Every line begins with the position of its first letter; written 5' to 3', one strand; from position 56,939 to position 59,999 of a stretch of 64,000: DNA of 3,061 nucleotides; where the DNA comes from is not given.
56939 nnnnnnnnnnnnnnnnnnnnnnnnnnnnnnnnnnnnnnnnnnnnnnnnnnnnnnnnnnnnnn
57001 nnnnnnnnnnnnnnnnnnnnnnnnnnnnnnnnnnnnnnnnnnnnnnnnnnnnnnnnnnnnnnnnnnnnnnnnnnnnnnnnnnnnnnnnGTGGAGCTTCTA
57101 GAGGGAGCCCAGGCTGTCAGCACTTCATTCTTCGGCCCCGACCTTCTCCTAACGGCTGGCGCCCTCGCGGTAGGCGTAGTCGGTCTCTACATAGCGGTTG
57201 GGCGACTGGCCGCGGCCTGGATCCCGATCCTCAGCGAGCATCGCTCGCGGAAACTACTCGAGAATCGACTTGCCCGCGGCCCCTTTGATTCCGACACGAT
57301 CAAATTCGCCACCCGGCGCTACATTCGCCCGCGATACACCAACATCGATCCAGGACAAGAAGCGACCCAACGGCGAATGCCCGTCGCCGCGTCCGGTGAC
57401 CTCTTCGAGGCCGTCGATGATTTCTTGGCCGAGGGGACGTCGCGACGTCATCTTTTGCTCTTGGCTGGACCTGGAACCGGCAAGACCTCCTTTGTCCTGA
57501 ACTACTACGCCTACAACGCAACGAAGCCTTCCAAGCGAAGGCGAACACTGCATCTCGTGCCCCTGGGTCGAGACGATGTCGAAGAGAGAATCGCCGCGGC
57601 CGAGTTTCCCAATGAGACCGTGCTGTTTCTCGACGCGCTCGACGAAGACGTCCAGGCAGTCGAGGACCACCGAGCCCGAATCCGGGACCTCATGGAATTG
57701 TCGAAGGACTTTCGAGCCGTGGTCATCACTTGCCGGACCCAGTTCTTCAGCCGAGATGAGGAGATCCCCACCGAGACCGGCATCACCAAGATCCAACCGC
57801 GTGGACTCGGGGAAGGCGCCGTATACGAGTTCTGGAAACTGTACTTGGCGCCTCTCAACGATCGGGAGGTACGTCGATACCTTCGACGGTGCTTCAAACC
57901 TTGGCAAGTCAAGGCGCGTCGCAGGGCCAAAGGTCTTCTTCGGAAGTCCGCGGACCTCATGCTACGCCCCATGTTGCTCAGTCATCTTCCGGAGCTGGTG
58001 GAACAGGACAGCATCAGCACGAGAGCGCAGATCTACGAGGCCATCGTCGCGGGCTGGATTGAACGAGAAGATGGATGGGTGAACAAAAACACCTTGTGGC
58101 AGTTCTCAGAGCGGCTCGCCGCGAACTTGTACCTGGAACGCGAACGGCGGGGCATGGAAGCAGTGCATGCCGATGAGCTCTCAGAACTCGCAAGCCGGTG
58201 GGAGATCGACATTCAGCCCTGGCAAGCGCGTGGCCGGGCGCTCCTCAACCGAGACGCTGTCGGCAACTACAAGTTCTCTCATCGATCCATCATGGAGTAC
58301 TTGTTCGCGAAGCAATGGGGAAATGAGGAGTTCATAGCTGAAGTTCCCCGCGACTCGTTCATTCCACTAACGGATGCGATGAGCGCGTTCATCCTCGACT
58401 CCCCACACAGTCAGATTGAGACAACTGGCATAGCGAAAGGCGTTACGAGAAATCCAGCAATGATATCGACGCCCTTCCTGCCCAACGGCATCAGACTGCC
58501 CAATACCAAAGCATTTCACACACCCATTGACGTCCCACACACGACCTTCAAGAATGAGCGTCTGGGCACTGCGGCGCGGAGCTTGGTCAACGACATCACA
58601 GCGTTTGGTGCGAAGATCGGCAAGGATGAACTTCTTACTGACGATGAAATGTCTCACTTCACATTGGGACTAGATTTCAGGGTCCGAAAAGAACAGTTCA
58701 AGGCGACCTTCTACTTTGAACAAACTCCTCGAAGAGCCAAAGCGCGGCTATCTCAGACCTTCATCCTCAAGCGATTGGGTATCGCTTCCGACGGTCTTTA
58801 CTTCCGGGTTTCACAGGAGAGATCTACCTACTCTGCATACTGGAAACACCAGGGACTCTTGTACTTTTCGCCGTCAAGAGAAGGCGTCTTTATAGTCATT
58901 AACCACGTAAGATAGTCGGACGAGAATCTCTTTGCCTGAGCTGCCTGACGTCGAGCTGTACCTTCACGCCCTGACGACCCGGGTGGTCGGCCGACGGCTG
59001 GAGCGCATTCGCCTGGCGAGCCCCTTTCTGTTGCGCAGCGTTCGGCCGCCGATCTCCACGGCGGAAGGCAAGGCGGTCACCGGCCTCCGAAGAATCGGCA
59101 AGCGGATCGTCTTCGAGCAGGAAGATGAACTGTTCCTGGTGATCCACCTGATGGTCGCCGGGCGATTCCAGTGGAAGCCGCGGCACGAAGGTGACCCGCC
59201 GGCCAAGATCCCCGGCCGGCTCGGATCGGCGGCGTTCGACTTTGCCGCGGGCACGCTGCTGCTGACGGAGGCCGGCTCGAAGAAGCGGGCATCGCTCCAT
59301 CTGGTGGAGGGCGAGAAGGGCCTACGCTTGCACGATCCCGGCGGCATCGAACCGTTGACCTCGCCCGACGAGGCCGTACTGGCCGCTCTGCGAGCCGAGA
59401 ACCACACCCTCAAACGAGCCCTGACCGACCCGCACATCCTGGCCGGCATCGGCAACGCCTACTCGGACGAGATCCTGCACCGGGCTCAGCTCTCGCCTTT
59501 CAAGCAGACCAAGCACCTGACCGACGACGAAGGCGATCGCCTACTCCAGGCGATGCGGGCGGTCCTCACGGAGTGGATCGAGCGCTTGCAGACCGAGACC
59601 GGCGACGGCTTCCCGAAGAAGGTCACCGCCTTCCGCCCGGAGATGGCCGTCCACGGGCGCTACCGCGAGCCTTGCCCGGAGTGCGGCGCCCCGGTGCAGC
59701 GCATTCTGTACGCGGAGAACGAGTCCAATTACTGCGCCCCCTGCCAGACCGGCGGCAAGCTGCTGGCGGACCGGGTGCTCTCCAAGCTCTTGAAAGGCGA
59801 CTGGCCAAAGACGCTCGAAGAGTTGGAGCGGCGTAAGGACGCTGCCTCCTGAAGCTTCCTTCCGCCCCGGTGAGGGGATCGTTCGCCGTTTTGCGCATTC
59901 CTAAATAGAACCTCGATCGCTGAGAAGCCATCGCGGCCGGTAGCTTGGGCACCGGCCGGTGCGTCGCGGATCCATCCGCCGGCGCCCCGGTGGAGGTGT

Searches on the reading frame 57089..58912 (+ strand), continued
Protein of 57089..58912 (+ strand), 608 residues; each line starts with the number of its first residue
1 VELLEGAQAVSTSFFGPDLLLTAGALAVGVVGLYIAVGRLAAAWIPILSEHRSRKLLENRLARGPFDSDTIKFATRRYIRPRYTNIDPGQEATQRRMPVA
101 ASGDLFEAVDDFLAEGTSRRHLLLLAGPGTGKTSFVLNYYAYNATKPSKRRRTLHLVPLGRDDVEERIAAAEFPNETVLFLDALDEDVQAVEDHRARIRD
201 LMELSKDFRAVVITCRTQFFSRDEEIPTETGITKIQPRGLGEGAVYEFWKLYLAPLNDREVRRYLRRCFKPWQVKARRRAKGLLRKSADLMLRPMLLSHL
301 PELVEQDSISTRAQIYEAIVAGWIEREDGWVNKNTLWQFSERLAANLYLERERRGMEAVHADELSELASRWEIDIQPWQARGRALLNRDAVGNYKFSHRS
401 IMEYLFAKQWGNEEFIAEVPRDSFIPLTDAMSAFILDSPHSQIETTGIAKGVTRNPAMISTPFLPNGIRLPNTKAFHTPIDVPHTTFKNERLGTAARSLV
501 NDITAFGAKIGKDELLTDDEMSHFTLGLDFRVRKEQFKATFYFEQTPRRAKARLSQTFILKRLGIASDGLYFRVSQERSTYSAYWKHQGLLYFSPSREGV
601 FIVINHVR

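Call 35: fold_search(model_id=the predicted structure, library=pdb)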
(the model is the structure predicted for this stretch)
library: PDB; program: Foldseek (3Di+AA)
matches with E <= 10: 923; with E <= 0.001: 148
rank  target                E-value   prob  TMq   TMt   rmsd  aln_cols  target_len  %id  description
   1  8fvu_B                1.7e-09  1.00  0.35  0.25   8.1       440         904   13  Cryo-EM structure of human Needle/NAIP/NLRC4 (R288A) (released 2024-01-03)
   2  5irm_C                7.8e-09  1.00  0.30  0.25  12.9       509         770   14  Crystal structure of rabbit NOD2 in an ADP-bound state (Crystal form2) (released 2016-06-29)
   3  5irn                  1.7e-08  1.00  0.31  0.26  10.7       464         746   14  Crystal structure of rabbit NOD2 in an ADP-bound state (Crystal form1) (released 2016-06-29)
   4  4kxf_H                2.1e-08  1.00  0.31  0.23   9.7       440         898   12  Crystal structure of NLRC4 reveals its autoinhibition mechanism (released 2013-07-24)
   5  9gu4                  2.3e-08  1.00  0.31  0.37  10.4       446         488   13  Crystal structure of NLRP3 in complex with inhibitor NP3-253 (released 2024-12-11)
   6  4kxf_K                2.4e-08  1.00  0.30  0.22   9.6       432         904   13  Crystal structure of NLRC4 reveals its autoinhibition mechanism (released 2013-07-24)
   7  7vtp_A                2.8e-08  1.00  0.31  0.25  10.9       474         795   12  Cryo-EM structure of PYD-deleted human NLRP3 hexamer (released 2022-03-09)
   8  4kxf_P                3.4e-08  1.00  0.29  0.22   9.8       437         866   12  Crystal structure of NLRC4 reveals its autoinhibition mechanism (released 2013-07-24)
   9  4kxf_B                3.6e-08  1.00  0.32  0.23   9.6       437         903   12  Crystal structure of NLRC4 reveals its autoinhibition mechanism (released 2013-07-24)
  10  4kxf_D                8.9e-08  1.00  0.30  0.22   9.8       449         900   12  Crystal structure of NLRC4 reveals its autoinhibition mechanism (released 2013-07-24)
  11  4kxf_N                1.2e-07  1.00  0.30  0.22   9.7       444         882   12  Crystal structure of NLRC4 reveals its autoinhibition mechanism (released 2013-07-24)
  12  9lq4_A                1.3e-07  1.00  0.27  0.20  10.5       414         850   15  Structure of the human monomeric NLRP7-TCL1A complex (released 2025-12-10)
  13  9lq2_A                1.3e-07  1.00  0.27  0.19  17.8       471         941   14  Structure of human dimeric NLRP7-TCL1A complex (released 2025-12-10)
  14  8fw2_A                1.4e-07  1.00  0.34  0.25   7.9       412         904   12  Cryo-EM structure of full-length human NLRC4 inflammasome with C11 symmetry (released 2024-01-03)
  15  4kxf_F                2.4e-07  1.00  0.30  0.22   9.6       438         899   12  Crystal structure of NLRC4 reveals its autoinhibition mechanism (released 2013-07-24)
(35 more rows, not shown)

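Call 46: search_protein_families(library=pfam, alignment_id=A1, max_evalue=0.1)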
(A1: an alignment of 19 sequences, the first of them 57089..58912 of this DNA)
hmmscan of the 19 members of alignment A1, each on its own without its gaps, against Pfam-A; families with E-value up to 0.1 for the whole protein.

A. member 1, window:57089-58912:+ (608 aa): 6 families
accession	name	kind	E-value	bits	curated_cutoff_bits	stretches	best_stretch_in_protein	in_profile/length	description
PF20720.3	nSTAND3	-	0.0055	16.9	27.2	1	117-222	15-117/155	Novel STAND NTPase 3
PF00004.35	AAA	-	0.0076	17.1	21.2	1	123-210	2-97/131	ATPase family associated with various cellular activities (AAA)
PF13245.12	AAA_19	-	0.023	15.3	25.1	1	117-161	9-52/134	AAA domain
PF00580.27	UvrD-helicase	-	0.03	14.4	23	1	119-143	13-37/271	UvrD/REP helicase N-terminal domain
PF24883.2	NPHP3_N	-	0.041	14.5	24.8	0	164-215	113-163/164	Nephrocystin 3, N-terminal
PF13481.12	AAA_25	-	0.044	13.8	27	1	122-225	36-161/195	AAA domain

B. families by the number of members that match (of 19 scanned): 27 families (the first 25 are shown)
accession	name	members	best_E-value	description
PF20720.3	nSTAND3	16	3.7e-07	Novel STAND NTPase 3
PF20703.3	nSTAND1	11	0.0029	Novel STAND NTPase 1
PF13191.12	AAA_16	10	5.4e-06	AAA ATPase domain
PF25199.1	nSTAND_NTPase5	10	0.0045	Novel STAND NTPase 5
PF24883.2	NPHP3_N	9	0.0015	Nephrocystin 3, N-terminal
PF00580.27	UvrD-helicase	8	0.00013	UvrD/REP helicase N-terminal domain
PF16436.10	DUF5033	3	0.0024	Domain of unknown function (DUF5033)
PF01935.23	DUF87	3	0.01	Helicase HerA, central domain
PF07603.17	Lcl_C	2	8.8e-22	Lcl C-terminal domain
PF05673.19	DUF815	2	0.0052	Protein of unknown function (DUF815)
PF00004.35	AAA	2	0.0076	ATPase family associated with various cellular activities (AAA)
PF13245.12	AAA_19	2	0.023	AAA domain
PF12775.13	AAA_7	2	0.027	P-loop containing dynein motor region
PF04851.21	ResIII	2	0.029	Type III restriction enzyme, res subunit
PF00270.35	DEAD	2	0.053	DEAD/DEAH box helicase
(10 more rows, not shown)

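Call 63: list_cluster_members(proteins=[P0001, P0121, P0030])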
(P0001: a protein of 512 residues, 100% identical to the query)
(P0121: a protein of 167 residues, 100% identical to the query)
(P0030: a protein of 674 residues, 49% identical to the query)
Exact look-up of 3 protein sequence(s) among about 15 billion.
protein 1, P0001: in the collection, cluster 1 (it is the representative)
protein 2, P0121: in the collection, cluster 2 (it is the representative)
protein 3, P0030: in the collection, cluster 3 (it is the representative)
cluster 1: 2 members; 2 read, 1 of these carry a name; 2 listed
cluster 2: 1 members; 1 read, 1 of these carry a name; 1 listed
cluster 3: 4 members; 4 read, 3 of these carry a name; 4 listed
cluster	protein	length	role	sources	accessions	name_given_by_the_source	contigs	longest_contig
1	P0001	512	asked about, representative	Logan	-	-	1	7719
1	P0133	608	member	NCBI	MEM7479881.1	MAG: hypothetical protein AAF481_01795 [Acidobacteriota bacterium]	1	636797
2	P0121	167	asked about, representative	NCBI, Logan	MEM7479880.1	MAG: cyclic nucleotide-binding domain-containing protein [Acidobacteriota bacterium]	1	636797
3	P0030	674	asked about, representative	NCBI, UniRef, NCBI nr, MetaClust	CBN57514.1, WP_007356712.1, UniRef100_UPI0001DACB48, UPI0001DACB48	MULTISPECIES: NACHT domain-containing protein [Kamptonema] | NACHT domain-containing protein n=1 Tax=Kamptonema TaxID=1501433 RepID=UPI0001DACB48 | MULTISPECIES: hypothetical protein [Kamptonema]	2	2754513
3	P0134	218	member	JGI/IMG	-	hypothetical protein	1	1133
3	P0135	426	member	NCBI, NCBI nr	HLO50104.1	MAG TPA: hypothetical protein VK211_16940, partial [Kamptonema sp.] | hypothetical protein [Kamptonema sp.]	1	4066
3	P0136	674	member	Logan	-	-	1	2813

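Call 72: search_protein_families(library=pfam, alignment_id=A5, max_evalue=0.001)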
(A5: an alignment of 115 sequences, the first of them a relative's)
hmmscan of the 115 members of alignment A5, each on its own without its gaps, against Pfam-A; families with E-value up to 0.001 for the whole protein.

A. member 1, L001:275-634:+ (120 aa): 0 families

B. families by the number of members that match (of 115 scanned): 131 families (the first 25 are shown)
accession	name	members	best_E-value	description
PF03781.23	FGE-sulfatase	2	6.1e-38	Sulfatase-modifying factor enzyme 1-like domain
PF00016.26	RuBisCO_large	2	2.1e-37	Ribulose bisphosphate carboxylase large chain, catalytic domain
PF02788.21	RuBisCO_large_N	2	5.4e-20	Ribulose bisphosphate carboxylase large chain, N-terminal domain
PF00078.32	RVT_1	2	7e-11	Reverse transcriptase (RNA-dependent DNA polymerase)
PF02233.22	PNTB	1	6.1e-154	NAD(P) transhydrogenase beta subunit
PF06723.19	MreB_Mbl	1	2.8e-92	MreB/Mbl protein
PF07994.18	NAD_binding_5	1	3.6e-91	Myo-inositol-1-phosphate synthase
PF25174.1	Beta-prop_THOC3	1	6.6e-90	THOC3 beta-propeller domain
PF25173.1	Beta-prop_WDR3_1st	1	3.2e-89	WDR3 first beta-propeller domain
PF00400.38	WD40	1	2.4e-82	WD domain, G-beta repeat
PF02773.21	S-AdoMet_synt_C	1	3.1e-69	S-adenosylmethionine synthetase, C-terminal domain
PF25175.1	Beta-prop_WDR5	1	5.1e-65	WDR5 beta-propeller domain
PF24814.1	WD40_Prp19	1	4e-56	Prp19 WD40 domain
PF25172.1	Beta-prop_WDR3_2nd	1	2.8e-52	WDR3 second beta-propeller domain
PF02772.21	S-AdoMet_synt_M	1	2e-51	S-adenosylmethionine synthetase, central domain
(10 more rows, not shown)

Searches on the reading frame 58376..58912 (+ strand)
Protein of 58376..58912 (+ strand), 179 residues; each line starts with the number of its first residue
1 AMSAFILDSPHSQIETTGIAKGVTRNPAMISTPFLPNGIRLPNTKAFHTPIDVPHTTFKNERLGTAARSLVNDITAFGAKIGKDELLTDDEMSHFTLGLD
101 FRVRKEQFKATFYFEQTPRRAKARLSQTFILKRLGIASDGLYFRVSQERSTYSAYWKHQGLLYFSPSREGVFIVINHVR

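Call 28: search_protein_representatives(protein=window:58376-58912:+)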
Query: 179 residues. Proteins with E-value up to 0.001 (for the whole library): 1; up to 1e-10: 1; up to 1e-30: 1. The best 1 are listed.
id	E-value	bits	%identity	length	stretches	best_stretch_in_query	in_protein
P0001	9.3e-114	393.5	100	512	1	1-179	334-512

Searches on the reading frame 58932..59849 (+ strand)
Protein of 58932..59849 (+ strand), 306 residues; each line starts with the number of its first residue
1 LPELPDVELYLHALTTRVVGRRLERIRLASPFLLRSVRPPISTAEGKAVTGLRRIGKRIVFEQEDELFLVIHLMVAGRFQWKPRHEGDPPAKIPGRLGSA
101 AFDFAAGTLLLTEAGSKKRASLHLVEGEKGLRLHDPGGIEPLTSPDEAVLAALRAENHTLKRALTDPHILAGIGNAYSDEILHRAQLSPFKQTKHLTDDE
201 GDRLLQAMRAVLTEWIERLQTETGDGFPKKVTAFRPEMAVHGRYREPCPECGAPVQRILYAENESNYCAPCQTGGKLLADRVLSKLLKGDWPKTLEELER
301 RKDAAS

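Call 6: search_protein_families(library=pfam, proteins=[window:58932-59849:+], max_evalue=0.1)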
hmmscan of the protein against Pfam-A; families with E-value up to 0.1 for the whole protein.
window:58932-59849:+ (306 aa): 5 families
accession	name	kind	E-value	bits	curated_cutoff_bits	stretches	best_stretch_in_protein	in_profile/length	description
PF01149.29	Fapy_DNA_glyco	-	1.1e-15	58.7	25.5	1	1-90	1-91/117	Formamidopyrimidine-DNA glycosylase N-terminal domain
PF06831.19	H2TH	-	1.4e-14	54.3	34.7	1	140-220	4-86/93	Formamidopyrimidine-DNA glycosylase H2TH domain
PF05833.16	NFACT_N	-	5.5e-05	22.6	31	1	137-216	166-244/456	NFACT N-terminal and middle domains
PF00416.27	Ribosomal_S13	-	0.00053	20.8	31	1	158-226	11-79/128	Ribosomal protein S13/S18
PF06827.20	zf-FPG_IleRS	-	0.0068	16.7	21.3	1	246-273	2-29/30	Zinc finger found in FPG and IleRS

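Call 7: search_protein_families(library=ncbifam, proteins=[window:58932-59849:+], max_evalue=0.1)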
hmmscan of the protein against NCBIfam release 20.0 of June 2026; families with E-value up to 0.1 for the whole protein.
window:58932-59849:+ (306 aa): 10 families
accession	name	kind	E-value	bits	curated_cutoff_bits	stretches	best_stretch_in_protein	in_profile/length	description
NF002211.1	PRK01103.1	equivalog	4.3e-38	131.4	212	1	1-272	1-273/274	bifunctional DNA-formamidopyrimidine glycosylase/DNA-(apurinic or apyrimidinic site) lyase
TIGR00577.1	fpg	equivalog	1.6e-35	122.7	203.3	1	1-272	1-276/276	DNA-formamidopyrimidine glycosylase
NF011386.0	PRK14811.1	equivalog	9.5e-32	110.3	414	1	1-274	1-264/269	DNA-formamidopyrimidine glycosylase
NF011385.0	PRK14810.1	equivalog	2.8e-29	102.4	423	1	1-272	1-271/272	DNA-formamidopyrimidine glycosylase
NF010551.0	PRK13945.1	equivalog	2.2e-22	79.8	348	2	151-273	158-282/282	DNA-formamidopyrimidine glycosylase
NF007763.0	PRK10445.1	equivalog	3.6e-11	43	252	1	1-272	1-262/263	endonuclease VIII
NF040775.1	endonuc_Nei2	equivalog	7.2e-11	42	400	1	149-272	135-251/252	endonuclease VIII Nei2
NF041120.1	RqcH_arch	equivalog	0.0056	15.5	400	1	139-225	156-233/645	ribosome rescue protein RqcH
TIGR03631.1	uS13_bact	equivalog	0.014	15.8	130.45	1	160-208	13-58/113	30S ribosomal protein S13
NF003218.0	PRK04184.1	equivalog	0.021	13.4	274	1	153-211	252-308/539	DNA topoisomerase VI subunit B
